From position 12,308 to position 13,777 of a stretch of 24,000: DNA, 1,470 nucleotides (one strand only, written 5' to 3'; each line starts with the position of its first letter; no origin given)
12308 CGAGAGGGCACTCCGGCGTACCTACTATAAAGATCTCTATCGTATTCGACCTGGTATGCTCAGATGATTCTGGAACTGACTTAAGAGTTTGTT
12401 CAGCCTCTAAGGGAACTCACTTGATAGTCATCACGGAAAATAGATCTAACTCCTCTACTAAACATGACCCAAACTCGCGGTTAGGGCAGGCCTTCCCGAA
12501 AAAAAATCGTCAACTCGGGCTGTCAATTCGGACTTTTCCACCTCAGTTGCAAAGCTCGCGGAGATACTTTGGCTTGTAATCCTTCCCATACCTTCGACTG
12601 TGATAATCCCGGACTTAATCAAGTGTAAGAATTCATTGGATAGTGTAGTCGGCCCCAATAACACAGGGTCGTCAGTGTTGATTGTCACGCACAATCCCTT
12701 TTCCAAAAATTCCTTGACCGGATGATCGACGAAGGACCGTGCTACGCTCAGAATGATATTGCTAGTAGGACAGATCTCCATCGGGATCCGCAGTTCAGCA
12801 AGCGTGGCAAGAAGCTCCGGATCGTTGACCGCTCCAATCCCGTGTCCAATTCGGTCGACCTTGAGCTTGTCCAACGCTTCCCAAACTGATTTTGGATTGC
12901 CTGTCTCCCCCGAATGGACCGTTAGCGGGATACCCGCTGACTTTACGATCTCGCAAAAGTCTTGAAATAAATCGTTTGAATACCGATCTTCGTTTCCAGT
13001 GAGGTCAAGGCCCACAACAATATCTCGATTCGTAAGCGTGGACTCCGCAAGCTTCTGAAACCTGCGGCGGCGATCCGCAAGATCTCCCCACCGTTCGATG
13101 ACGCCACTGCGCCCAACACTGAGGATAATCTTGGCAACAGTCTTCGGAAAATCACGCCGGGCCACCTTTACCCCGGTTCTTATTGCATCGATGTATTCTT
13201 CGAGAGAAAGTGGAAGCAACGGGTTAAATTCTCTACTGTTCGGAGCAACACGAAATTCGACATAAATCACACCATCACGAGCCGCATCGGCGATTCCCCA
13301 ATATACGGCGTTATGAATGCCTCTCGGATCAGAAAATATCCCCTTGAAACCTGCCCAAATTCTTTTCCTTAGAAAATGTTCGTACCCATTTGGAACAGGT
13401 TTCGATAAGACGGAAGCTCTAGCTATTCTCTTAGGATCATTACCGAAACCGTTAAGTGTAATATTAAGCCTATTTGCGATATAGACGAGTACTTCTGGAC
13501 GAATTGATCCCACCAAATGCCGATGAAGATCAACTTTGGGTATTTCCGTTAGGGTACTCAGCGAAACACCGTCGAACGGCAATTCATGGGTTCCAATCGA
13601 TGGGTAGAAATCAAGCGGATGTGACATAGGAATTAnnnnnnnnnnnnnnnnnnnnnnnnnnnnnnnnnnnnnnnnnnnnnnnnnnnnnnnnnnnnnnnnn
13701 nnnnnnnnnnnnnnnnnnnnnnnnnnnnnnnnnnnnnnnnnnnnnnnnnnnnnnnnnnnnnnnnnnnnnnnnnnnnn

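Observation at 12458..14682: Tightly coupled two-gene module: 2-TM coiled-coil GAF-like protein plus a complete adenosine deaminase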

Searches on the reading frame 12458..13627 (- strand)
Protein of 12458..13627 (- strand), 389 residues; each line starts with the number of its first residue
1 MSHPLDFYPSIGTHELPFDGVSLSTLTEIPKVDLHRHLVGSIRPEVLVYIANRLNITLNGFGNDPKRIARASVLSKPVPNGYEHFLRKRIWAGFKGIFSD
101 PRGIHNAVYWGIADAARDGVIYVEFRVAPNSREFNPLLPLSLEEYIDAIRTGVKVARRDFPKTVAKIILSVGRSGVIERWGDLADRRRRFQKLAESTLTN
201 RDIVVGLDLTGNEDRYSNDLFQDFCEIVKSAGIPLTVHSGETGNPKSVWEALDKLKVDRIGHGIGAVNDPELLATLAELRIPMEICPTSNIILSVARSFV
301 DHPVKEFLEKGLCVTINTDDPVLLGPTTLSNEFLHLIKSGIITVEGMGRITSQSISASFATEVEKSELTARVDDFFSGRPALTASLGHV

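Call 3: search_protein_families(library=pfam, proteins=[window:12458-13627:-], max_evalue=0.1)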
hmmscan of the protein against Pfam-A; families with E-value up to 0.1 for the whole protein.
window:12458-13627:- (389 aa): 3 families
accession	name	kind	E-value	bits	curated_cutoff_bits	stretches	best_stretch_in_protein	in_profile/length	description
PF00962.28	A_deaminase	-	2.7e-67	227.6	27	1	30-374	1-329/330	Adenosine deaminase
PF19326.5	AMP_deaminase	-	3.6e-06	26.1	27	1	235-324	454-539/630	AMP deaminase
PF04055.27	Radical_SAM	-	0.043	14.4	29.5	0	202-269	45-114/166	Radical SAM superfamily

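Call 4: search_protein_families(library=padloc, proteins=[window:12458-13627:-], max_evalue=0.1)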
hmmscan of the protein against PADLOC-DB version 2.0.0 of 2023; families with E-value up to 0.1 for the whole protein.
window:12458-13627:- (389 aa): 3 families
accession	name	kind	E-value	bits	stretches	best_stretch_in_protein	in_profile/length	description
PDLC01908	CARF5--CARF_ADA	-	5.5e-42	142.4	1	24-374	253-595/605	-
PDLC02218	RdrB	-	0.0044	13.2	0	312-348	792-826/855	-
PDLC02219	RdrB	-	0.037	10.2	0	313-339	852-877/914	-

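Call 5: search_protein_families(library=ncbifam, proteins=[window:12458-13627:-], max_evalue=0.01)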
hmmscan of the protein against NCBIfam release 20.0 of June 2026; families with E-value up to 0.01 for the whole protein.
window:12458-13627:- (389 aa): 12 families
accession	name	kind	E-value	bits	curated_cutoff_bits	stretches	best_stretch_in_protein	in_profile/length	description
TIGR01430.1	aden_deam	equivalog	1.7e-67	227.8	216.55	1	30-372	2-323/323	adenosine deaminase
NF006848.0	PRK09358.1-3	equivalog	1.4e-52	179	426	1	28-372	3-323/325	adenosine deaminase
NF006846.0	PRK09358.1-1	equivalog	1.5e-51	175.4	459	1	27-372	4-330/333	adenosine deaminase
NF006854.0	PRK09358.3-1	equivalog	2.5e-48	164.9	530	1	26-378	11-340/344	adenosine deaminase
NF006850.0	PRK09358.1-6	equivalog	2.3e-45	154.9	419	2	192-376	148-331/334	adenosine deaminase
NF006847.0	PRK09358.1-2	equivalog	1.7e-43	148.9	412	1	23-371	7-351/364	adenosine deaminase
NF006849.0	PRK09358.1-5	equivalog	7.5e-40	137.1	494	1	25-379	8-344/350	adenosine deaminase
NF006856.0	PRK09358.3-3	equivalog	9e-32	110.4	510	1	199-352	156-308/316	adenosine deaminase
NF006859.0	PRK09358.3-6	equivalog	1.2e-19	70.6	549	1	143-345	99-290/299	adenosine deaminase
TIGR01431.1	adm_rel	subfamily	2.5e-18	66.1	315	1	108-337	199-429/479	adenosine deaminase-related growth factor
NF041744.1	RdrB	equivalog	2.2e-08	33.1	800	1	313-349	795-828/850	antiviral RADAR system adenosine deaminase RdrB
TIGR01429.1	AMP_deaminase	equivalog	2e-06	26.8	726.3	1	235-323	441-525/611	AMP deaminase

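Call 18: find_homologous_proteins(query=window:12461-13627:-, max_evalue=1e-20)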
Query window:12461-13627:- (389 aa): 828 proteins with E <= 1e-20 among 8000 candidates; the best 120 are listed.
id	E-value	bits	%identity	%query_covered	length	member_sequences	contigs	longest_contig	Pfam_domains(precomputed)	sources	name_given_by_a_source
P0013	5.0e-258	873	100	100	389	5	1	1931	PF00962.29,PF19326.6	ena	-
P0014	1.3e-155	536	100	61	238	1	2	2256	PF00962.29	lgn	-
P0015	5.1e-137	475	54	100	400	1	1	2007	PF00962.29,PF19326.6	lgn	-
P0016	1.4e-130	454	56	94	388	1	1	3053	PF00962.29,PF19326.6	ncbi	-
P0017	1.9e-130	453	55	96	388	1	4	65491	PF00962.29,PF19326.6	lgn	-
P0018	6.0e-130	452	53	96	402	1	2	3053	PF00962.29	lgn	-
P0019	1.4e-128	447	52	97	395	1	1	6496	PF00962.29,PF19326.6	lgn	-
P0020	3.7e-126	439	53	99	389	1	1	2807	PF00962.29,PF19326.6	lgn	-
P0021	6.2e-124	432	55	94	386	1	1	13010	PF00962.29,PF19326.6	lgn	-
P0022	3.2e-122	426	51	97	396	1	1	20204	PF00962.29,PF19326.6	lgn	-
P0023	5.6e-121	422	50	99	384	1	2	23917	PF00962.29,PF19326.6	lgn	-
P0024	1.2e-120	421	50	99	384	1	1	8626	PF00962.29,PF19326.6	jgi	jgi:adenosine deaminase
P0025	3.2e-119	416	50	100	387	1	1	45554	PF00962.29,PF19326.6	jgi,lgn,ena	jgi:adenosine deaminase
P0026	6.3e-119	415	50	99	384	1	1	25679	PF00962.29,PF19326.6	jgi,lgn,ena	-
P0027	1.3e-118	414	50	99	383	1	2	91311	PF00962.29,PF19326.6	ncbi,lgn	-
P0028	1.3e-118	414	51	96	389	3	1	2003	PF00962.29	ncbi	-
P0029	1.6e-118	414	50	100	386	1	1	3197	PF00962.29,PF19326.6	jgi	-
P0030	2.6e-118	413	51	96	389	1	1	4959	PF00962.29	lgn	-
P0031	3.7e-117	410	50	96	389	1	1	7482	PF00962.29,PF19326.6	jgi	jgi:adenosine deaminase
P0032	1.4e-116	408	49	99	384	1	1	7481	PF00962.29,PF19326.6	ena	-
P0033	2.8e-116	407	50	99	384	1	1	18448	PF00962.29,PF19326.6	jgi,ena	-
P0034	4.7e-116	406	51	97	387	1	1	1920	PF00962.29,PF19326.6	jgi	jgi:adenosine deaminase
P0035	1.0e-113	398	49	99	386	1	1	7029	PF00962.29,PF19326.6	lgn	-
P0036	2.5e-111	390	48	98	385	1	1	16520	PF00962.29,PF19326.6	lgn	-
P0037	5.5e-109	383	48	96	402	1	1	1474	PF00962.29,PF19326.6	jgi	-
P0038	1.2e-106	375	46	99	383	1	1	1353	PF00962.29,PF19326.6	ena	-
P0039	1.8e-103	364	48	96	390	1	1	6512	PF00962.29,PF19326.6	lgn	-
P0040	1.7e-100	355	46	93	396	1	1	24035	PF00962.29,PF19326.6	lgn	-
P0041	3.3e-100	354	48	94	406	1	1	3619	PF00962.29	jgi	jgi:adenosine deaminase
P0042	1.1e-98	349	46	95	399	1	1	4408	PF00962.29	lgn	-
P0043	5.2e-98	347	47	88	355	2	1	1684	PF00962.29,PF19326.6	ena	-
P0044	1.1e-97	345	45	95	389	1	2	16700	PF00962.29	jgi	jgi:adenosine deaminase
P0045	7.9e-96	339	47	90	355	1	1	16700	PF00962.29,PF19326.6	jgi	jgi:adenosine deaminase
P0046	2.1e-95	338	44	96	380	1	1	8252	PF00962.29,PF19326.6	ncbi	-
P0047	1.3e-54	204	37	90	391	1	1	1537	PF00962.29,PF19326.6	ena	-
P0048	3.0e-53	199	34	92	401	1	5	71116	PF00962.29,PF19326.6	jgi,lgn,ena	-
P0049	1.2e-48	184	34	89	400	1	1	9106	PF00962.29,PF19326.6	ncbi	-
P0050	2.3e-47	180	34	93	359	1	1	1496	PF00962.29,PF01979.27,PF19326.6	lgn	-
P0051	9.8e-46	174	33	91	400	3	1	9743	PF00962.29,PF19326.6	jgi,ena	-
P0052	5.1e-44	169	33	86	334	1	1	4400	PF00962.29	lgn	-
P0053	7.2e-43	165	35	93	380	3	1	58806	PF00962.29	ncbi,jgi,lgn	-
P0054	8.8e-43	165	33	92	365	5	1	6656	PF00962.29,PF01979.27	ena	-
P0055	1.0e-42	164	31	92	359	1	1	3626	PF00962.29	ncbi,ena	-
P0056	1.5e-42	164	34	91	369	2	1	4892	PF00962.29,PF19326.6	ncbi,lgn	-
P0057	1.8e-42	164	32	90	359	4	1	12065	PF00962.29,PF19326.6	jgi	jgi:adenosine deaminase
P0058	5.4e-42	162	32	90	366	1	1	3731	PF00962.29,PF07969.18,PF01979.27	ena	-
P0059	6.5e-42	162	32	90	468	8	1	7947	PF00962.29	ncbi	-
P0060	7.0e-42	162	34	89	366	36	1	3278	PF00962.29,PF19326.6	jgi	jgi:adenosine deaminase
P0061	7.3e-42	162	32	89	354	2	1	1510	PF00962.29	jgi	-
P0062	1.2e-41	161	33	85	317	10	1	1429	PF00962.29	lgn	-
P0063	1.6e-41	161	33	93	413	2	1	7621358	PF00962.29,PF19326.6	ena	-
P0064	1.7e-41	161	33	89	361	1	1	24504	PF00962.29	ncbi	-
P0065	1.8e-41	160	33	91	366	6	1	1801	PF00962.29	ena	-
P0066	2.2e-41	160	31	89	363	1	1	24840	PF00962.29,PF19326.6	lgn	-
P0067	2.4e-41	160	34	89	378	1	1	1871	PF00962.29,PF19326.6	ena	-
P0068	2.4e-41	160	34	89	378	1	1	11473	PF00962.29,PF19326.6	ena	-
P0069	2.5e-41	160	34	89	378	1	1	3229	PF00962.29,PF19326.6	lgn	-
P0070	2.8e-41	160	32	89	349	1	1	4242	PF00962.29,PF19326.6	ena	-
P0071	4.7e-41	159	35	89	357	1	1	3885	PF00962.29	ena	-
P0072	5.0e-41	159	33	90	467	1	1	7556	PF00962.29,PF19326.6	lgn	-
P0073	5.7e-41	159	33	89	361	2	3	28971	PF00962.29,PF19326.6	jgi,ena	-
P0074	5.7e-41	159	33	93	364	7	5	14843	PF00962.29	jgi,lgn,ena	-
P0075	6.4e-41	159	31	89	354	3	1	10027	PF00962.29,PF19326.6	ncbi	-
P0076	7.7e-41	158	35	85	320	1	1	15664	PF00962.29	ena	-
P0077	7.8e-41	158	33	87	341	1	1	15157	PF00962.29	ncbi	ncbi:MAG: adenosine deaminase [Anaerolineae bacterium]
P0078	8.8e-41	158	34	89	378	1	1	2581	PF00962.29,PF19326.6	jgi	-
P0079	9.1e-41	158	32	89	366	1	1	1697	PF00962.29,PF07969.18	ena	-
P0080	1.1e-40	158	35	89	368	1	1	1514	PF00962.29,PF07969.18,PF19326.6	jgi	jgi:adenosine deaminase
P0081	1.3e-40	158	30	91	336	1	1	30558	PF00962.29,PF19326.6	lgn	-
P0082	1.4e-40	158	31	91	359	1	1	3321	PF00962.29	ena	-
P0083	1.9e-40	157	33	91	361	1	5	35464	PF00962.29,PF19326.6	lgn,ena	-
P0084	2.2e-40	157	32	89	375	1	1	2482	PF00962.29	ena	-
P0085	2.3e-40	157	33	90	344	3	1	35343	PF00962.29,PF01979.27,PF19326.6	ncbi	-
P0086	2.3e-40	157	32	88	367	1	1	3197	PF00962.29,PF19326.6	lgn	-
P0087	2.7e-40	157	32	89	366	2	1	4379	PF00962.29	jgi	-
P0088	2.8e-40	157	32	89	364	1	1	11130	PF00962.29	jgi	jgi:adenosine deaminase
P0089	2.8e-40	157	34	89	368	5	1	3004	PF00962.29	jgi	jgi:adenosine deaminase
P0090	3.0e-40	156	31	89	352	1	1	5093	PF00962.29,PF19326.6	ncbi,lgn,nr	ncbi:MAG: adenosine deaminase [Anaerolineae bacterium]|nr:adenosine deaminase [Anaerolineae bacteriu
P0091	3.3e-40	156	33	89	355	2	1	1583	PF00962.29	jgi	jgi:adenosine deaminase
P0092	3.5e-40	156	30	90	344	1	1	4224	PF00962.29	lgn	-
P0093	5.4e-40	156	32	88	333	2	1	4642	PF00962.29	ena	-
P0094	6.0e-40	155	34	89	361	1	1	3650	PF00962.29,PF19326.6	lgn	-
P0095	7.5e-40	155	35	89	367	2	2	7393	PF00962.29,PF19326.6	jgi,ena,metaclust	metaclust:\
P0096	8.3e-40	155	31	90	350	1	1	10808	PF00962.29,PF01979.27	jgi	jgi:adenosine deaminase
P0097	8.5e-40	155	36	89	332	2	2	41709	PF00962.29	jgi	jgi:adenosine deaminase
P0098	9.4e-40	155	33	91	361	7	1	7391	PF00962.29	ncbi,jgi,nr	ncbi:MAG: adenosine deaminase [Chloroflexi bacterium]|nr:MAG: adenosine deaminase [Chloroflexota bac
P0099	1.0e-39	155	34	88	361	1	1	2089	PF00962.29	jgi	jgi:adenosine deaminase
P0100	1.1e-39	155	34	89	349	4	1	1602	PF00962.29,PF19326.6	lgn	-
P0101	1.5e-39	154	34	92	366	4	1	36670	PF00962.29,PF19326.6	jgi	jgi:adenosine deaminase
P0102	1.6e-39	154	33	90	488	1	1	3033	PF00962.29,PF19326.6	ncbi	ncbi:adenosine deaminase, partial [Myxococcota bacterium]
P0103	2.2e-39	154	33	88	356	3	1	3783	PF00962.29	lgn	-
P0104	2.6e-39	153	32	89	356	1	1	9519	PF00962.29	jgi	jgi:adenosine deaminase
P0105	2.7e-39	153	34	88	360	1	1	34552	PF00962.29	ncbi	-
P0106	2.7e-39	153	35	76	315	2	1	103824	PF00962.29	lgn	-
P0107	3.5e-39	153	33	89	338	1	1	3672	PF00962.29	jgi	jgi:adenosine deaminase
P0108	3.8e-39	153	32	89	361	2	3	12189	PF00962.29,PF19326.6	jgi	jgi:adenosine deaminase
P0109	4.0e-39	153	32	89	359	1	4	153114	PF00962.29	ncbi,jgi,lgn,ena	-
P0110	4.1e-39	153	32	93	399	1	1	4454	PF00962.29,PF19326.6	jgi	-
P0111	4.2e-39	153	32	89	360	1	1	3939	PF00962.29,PF19326.6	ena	-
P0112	4.6e-39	153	30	89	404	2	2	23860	PF00962.29,PF19326.6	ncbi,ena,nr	ncbi:MAG: adenosine deaminase [Candidatus Eremiobacteraeota bacterium]|nr:adenosine deaminase [Candi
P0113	4.6e-39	152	31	89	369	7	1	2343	PF00962.29,PF07969.18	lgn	-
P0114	5.2e-39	152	32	89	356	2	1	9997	PF00962.29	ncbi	-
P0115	5.5e-39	152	33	88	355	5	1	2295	PF00962.29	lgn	-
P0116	6.4e-39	152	31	89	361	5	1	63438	PF00962.29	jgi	-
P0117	8.2e-39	152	31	89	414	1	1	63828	PF00962.29,PF19326.6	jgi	-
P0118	8.3e-39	152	34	89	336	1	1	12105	PF00962.29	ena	-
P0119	8.3e-39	152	31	91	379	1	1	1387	PF00962.29,PF19326.6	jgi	-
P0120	9.5e-39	151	32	92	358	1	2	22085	PF00962.29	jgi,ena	-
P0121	1.1e-38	151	35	89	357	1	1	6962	PF00962.29,PF19326.6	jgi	jgi:adenosine deaminase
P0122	1.2e-38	151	31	89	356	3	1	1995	PF00962.29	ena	-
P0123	1.5e-38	151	32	93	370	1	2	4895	PF00962.29,PF19326.6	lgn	-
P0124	1.6e-38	151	33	90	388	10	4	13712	PF00962.29,PF19326.6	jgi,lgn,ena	-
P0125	1.6e-38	151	33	88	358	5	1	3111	PF00962.29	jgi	jgi:adenosine deaminase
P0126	1.9e-38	150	34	87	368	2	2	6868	PF00962.29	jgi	jgi:adenosine deaminase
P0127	1.9e-38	150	32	89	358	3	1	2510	PF00962.29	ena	-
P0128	2.0e-38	150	31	89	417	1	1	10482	PF00962.29,PF19326.6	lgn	-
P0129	2.0e-38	150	32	88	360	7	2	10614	PF00962.29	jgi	jgi:adenosine deaminase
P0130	2.1e-38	150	32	89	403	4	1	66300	PF00962.29,PF19326.6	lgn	-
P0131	2.3e-38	150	34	89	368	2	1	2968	PF00962.29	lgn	-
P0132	2.6e-38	150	32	92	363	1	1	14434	PF00962.29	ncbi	-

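Call 19: find_encoding_contigs(protein=P0017, flank=7000, max_places=2)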
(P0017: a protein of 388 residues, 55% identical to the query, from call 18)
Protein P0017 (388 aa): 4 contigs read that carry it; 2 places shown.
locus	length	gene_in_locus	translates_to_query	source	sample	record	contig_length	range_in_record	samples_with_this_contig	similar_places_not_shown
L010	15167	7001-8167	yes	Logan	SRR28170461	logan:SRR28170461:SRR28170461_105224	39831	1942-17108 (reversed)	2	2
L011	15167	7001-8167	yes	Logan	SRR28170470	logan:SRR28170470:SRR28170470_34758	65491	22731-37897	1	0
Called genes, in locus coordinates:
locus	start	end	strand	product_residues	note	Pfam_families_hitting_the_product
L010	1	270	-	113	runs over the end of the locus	PF03366:YEATS (weak), PF20305:pYEATS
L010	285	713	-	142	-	-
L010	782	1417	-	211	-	PF06347:SH3_4 (faint), PF08239:SH3_3, PF05257:CHAP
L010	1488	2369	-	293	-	PF02265:S1-P1_nuclease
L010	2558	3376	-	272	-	PF01400:Astacin (weak)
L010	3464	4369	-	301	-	-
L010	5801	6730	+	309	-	-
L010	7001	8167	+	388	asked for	PF00962:A_deaminase, PF19326:AMP_deaminase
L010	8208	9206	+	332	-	-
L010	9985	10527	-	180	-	-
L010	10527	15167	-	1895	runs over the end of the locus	PF05593:RHS_repeat (faint)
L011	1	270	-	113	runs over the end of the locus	PF03366:YEATS (weak), PF20305:pYEATS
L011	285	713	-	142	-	-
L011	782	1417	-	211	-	PF06347:SH3_4 (faint), PF08239:SH3_3, PF05257:CHAP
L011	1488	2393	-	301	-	PF02265:S1-P1_nuclease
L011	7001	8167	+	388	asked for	PF00962:A_deaminase, PF19326:AMP_deaminase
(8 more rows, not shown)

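Call 20: find_encoding_contigs(protein=P0040, flank=7000, max_places=2)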
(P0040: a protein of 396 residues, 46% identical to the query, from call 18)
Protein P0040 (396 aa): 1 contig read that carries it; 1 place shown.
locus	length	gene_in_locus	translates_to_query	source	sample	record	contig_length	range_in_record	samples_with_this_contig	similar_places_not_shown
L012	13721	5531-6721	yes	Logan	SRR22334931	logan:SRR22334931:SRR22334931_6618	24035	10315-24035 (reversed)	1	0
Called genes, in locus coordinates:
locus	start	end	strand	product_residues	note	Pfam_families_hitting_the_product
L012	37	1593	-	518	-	PF13167:GTP-bdg_N, PF16360:GTP-bdg_M, PF03193:RsgA_GTPase (faint), PF13191:AAA_16 (weak), PF00009:GTP_EFTU (faint), PF01926:MMR_HSR1, PF02421:FeoB_N (weak)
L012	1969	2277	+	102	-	-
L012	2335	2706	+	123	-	PF27226:AF_1845 (faint)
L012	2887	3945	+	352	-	PF13541:ChlI, PF07728:AAA_5 (faint), PF01078:Mg_chelatase, PF07724:AAA_2 (faint), PF00493:MCM (weak)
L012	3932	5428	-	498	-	PF00239:Resolvase, PF07508:Recombinase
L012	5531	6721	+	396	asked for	PF00962:A_deaminase, PF19326:AMP_deaminase (weak)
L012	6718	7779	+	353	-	-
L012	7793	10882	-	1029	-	PF26449:DUF8128 (weak), PF10412:TrwB_AAD_bind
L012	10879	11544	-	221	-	-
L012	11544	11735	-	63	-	-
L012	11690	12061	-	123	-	-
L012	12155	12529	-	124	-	-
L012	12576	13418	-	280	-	-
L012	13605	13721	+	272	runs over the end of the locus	PF06067:DUF932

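Call 21: find_encoding_contigs(protein=P0044, flank=7000, max_places=2)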
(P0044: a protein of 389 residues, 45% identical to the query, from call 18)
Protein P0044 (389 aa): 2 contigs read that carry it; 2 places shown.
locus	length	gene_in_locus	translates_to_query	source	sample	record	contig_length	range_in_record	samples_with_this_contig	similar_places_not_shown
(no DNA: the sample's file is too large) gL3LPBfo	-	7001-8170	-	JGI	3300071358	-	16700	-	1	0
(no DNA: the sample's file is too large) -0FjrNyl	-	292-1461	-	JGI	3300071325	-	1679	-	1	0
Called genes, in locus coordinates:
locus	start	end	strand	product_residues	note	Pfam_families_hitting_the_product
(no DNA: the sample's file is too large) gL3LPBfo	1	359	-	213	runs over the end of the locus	-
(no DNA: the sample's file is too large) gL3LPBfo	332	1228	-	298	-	-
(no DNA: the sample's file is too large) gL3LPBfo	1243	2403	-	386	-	PF13391:HNH_2 (weak), PF18145:SAVED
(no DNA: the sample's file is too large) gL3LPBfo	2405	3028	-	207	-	PF01726:LexA_DNA_bind, PF00717:Peptidase_S24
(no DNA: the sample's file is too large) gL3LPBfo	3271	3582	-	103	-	-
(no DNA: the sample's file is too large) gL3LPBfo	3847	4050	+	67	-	-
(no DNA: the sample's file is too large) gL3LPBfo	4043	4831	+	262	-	-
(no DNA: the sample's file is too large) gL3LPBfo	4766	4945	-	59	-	-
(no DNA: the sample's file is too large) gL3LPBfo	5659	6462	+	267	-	-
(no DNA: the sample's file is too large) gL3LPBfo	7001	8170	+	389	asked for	PF00962:A_deaminase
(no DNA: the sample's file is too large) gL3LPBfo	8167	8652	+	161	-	PF05014:Nuc_deoxyrib_tr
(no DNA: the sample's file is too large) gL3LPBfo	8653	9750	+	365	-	-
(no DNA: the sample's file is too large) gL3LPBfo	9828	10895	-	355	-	PF00962:A_deaminase, PF19326:AMP_deaminase (weak)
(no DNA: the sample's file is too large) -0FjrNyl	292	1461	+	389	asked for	PF00962:A_deaminase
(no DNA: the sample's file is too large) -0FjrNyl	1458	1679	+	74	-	?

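Call 22: find_encoding_contigs(protein=P0036, flank=7000, max_places=2)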
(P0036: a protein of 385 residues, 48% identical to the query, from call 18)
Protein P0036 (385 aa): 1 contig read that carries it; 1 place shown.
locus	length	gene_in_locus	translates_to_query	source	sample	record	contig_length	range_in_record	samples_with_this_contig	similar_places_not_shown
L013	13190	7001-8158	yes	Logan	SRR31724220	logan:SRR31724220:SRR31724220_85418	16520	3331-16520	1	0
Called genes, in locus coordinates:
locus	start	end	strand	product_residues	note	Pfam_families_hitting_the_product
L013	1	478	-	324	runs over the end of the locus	PF00485:PRK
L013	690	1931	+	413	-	PF13439:Glyco_transf_4, PF13579:Glyco_trans_4_4, PF00534:Glycos_transf_1, PF13692:Glyco_trans_1_4, PF26337:Gtf3_C (weak)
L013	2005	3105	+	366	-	PF13439:Glyco_transf_4, PF13579:Glyco_trans_4_4 (weak), PF13692:Glyco_trans_1_4, PF00534:Glycos_transf_1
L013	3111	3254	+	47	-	-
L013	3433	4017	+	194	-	PF10755:DUF2585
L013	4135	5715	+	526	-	PF00070:Pyr_redox (faint), PF01266:DAO (faint), PF01494:FAD_binding_3, PF07992:Pyr_redox_2 (faint)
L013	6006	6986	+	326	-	PF13185:GAF_2 (weak)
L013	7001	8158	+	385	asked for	PF00962:A_deaminase, PF19326:AMP_deaminase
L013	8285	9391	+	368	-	PF01073:3Beta_HSD, PF01370:Epimerase, PF02719:Polysacc_synt_2 (faint), PF05368:NmrA (weak), PF13460:NAD_binding_10, PF16363:GDP_Man_Dehyd, PF01370:Epimerase, PF16363:GDP_Man_Dehyd, +2 more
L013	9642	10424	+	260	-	PF01209:Ubie_methyltran, PF13489:Methyltransf_23, PF13847:Methyltransf_31, PF08241:Methyltransf_11, PF08242:Methyltransf_12, PF13649:Methyltransf_25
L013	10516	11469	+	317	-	-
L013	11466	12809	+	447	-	-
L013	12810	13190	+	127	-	?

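Call 29: search_protein_families(library=ncbifam, proteins=[L010:5801-6730:+, L010:8208-9206:+, L012:6718-7779:+], max_evalue=0.01)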
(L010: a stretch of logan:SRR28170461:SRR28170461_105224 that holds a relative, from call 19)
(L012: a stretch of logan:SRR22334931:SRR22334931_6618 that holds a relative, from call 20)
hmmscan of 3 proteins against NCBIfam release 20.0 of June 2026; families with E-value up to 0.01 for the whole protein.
L010:5801-6730:+ (309 aa): 0 families

L010:8208-9206:+ (332 aa): 0 families

L012:6718-7779:+ (353 aa): 0 families
